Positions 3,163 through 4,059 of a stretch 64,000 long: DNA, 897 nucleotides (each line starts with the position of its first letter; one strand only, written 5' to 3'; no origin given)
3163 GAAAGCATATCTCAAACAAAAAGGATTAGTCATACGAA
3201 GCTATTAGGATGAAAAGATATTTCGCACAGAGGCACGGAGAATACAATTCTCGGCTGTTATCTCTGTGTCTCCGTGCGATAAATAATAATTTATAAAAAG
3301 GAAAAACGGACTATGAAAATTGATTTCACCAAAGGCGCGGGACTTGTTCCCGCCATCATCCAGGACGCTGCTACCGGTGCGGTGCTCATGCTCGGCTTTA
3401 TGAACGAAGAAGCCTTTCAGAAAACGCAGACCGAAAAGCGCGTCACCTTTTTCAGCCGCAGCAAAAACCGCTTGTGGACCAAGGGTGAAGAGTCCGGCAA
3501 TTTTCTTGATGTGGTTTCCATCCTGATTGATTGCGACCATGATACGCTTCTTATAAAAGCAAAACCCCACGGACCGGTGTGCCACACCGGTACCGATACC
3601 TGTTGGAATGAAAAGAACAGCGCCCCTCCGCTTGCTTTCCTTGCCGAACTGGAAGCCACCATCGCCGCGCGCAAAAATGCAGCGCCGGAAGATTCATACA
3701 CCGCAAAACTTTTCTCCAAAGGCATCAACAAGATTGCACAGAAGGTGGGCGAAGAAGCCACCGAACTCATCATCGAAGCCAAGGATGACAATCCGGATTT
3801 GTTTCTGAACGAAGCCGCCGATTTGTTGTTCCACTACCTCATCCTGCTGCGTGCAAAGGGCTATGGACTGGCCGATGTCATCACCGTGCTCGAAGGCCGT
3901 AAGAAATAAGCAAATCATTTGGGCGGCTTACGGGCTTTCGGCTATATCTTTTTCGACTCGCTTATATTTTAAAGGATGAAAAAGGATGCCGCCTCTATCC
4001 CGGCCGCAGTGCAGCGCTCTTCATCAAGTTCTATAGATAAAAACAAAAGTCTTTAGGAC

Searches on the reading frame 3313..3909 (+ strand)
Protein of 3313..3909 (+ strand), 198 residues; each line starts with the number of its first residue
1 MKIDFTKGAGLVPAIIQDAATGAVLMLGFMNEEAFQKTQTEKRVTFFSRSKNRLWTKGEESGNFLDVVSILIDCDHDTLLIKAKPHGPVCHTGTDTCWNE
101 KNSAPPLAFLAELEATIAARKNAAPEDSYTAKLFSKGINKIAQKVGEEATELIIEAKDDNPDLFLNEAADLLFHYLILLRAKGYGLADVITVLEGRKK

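Call 12: search_protein_families(library=pfam, proteins=[window:3313-3909:+], max_evalue=0.01)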
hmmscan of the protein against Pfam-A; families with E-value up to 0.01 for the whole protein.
window:3313-3909:+ (198 aa): 3 families
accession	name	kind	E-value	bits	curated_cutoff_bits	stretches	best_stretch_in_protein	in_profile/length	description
PF01502.23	PRA-CH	-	1.5e-32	111.7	27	1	26-98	1-73/74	Phosphoribosyl-AMP cyclohydrolase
PF01503.22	PRA-PH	-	1.8e-18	67.2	21.3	1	110-194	1-83/86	Phosphoribosyl-ATP pyrophosphohydrolase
PF03819.22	MazG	-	0.0074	17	22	0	140-190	5-59/74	MazG nucleotide pyrophosphohydrolase domain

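Call 13: find_related_loci(query=window:3313-3909:+, collection=genome_contigs, flank=4000)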
Query window:3313-3909:+ (198 aa) in genome_contigs; peptide patterns used: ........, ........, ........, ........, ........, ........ (x = any residue, [..] = any of these).
600 stretches matched a pattern (row limit reached: there are more); 572 encode a relative of the query (tblastn E <= 1e-3); the best 80 are kept; 80 distinct loci.
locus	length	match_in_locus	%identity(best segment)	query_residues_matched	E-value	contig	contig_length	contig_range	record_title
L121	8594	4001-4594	79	1-198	1e-103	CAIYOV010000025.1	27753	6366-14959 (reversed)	MAG: uncultured Bacteroidetes bacterium isolate LJ_bin-3609 genome assembly, contig: bin-3609:025/556, whole genome shot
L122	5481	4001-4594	80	1-198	7e-102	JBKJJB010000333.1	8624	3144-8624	MAG: Chitinophagales bacterium isolate ant_bin.189 S1Ck117_3329721_flag_1_multi_10.0000_len_8624, whole genome shotgun s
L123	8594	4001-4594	74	1-198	1e-99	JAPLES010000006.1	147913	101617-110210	MAG: Bacteroidetes bacterium isolate LacPavin_0818_WC40_MAG_40_11 LacPavin_0818_WC40_scaffold_41921, whole genome shotgu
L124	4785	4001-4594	73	1-198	2e-93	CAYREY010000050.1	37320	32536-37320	MAG TPA_asm: uncultured Chitinophaga sp. isolate SRP285395_co1_464 genome assembly, contig: NODE_1519_length_37320_cov_1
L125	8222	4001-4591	67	1-198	3e-91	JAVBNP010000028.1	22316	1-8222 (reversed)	MAG: Bacteroidales bacterium isolate EPI_MAG_00084 c_000011722624, whole genome shotgun sequence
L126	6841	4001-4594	67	1-198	4e-90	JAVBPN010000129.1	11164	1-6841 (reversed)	MAG: Bacteroidales bacterium isolate EPI_MAG_00140 c_000005345255, whole genome shotgun sequence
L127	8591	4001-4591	72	1-198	2e-89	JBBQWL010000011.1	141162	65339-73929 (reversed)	MAG: Chitinophagales bacterium isolate Co_metawrap_2054 Cmw_2054_k141_5019720_length_141162_cov_13.0000, whole genome sh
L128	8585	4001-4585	71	1-196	3e-89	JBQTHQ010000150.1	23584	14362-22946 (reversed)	MAG: Bacteroidota bacterium isolate SAW253 c_000000191159, whole genome shotgun sequence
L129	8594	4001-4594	71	1-198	8e-89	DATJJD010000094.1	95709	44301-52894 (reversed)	MAG TPA_asm: Puia sp. isolate SMAG_U15556 k141_2728666, whole genome shotgun sequence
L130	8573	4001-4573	71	3-194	5e-89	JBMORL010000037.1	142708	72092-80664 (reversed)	MAG: Bacteroidota bacterium isolate Betzabe_MAG179 MAG179_37, whole genome shotgun sequence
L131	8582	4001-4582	69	3-198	4e-89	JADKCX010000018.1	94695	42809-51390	MAG: Haliscomenobacter sp. isolate OdNE_18-Q3-R46-58_MAXAC.223 tig00015054-10-949490, whole genome shotgun sequence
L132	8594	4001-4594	67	1-198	3e-88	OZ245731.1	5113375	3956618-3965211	MAG: Cyclobacteriaceae bacterium isolate c04440b6-e4cc-4667-afd6-d848bae0ad66 genome assembly, chromosome: 1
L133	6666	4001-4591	66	1-198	3e-88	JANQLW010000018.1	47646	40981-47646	MAG: Bacteroidales bacterium isolate PL25a_bin.72 k99_2880370, whole genome shotgun sequence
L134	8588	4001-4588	69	2-198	2e-87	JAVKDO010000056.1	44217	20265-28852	MAG: Cyclobacteriaceae bacterium isolate F3-SA18-15 k141_42805, whole genome shotgun sequence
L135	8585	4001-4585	70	1-196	2e-87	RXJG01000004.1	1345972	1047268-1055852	MAG: Sphingobacteriales bacterium isolate AWTP1-9 sample_193_scaffold_16, whole genome shotgun sequence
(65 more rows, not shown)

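Call 20: find_encoding_contigs(protein=window:3313-3909:+, flank=10000, max_places=10)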
Protein window:3313-3909:+ (198 aa): 1 contig read that carries it; 1 place shown.
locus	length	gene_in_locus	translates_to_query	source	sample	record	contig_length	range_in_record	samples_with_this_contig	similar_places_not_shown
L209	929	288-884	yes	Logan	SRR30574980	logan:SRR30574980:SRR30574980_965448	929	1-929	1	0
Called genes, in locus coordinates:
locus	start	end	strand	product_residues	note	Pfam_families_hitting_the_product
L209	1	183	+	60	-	?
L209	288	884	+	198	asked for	PF01502:PRA-CH, PF01503:PRA-PH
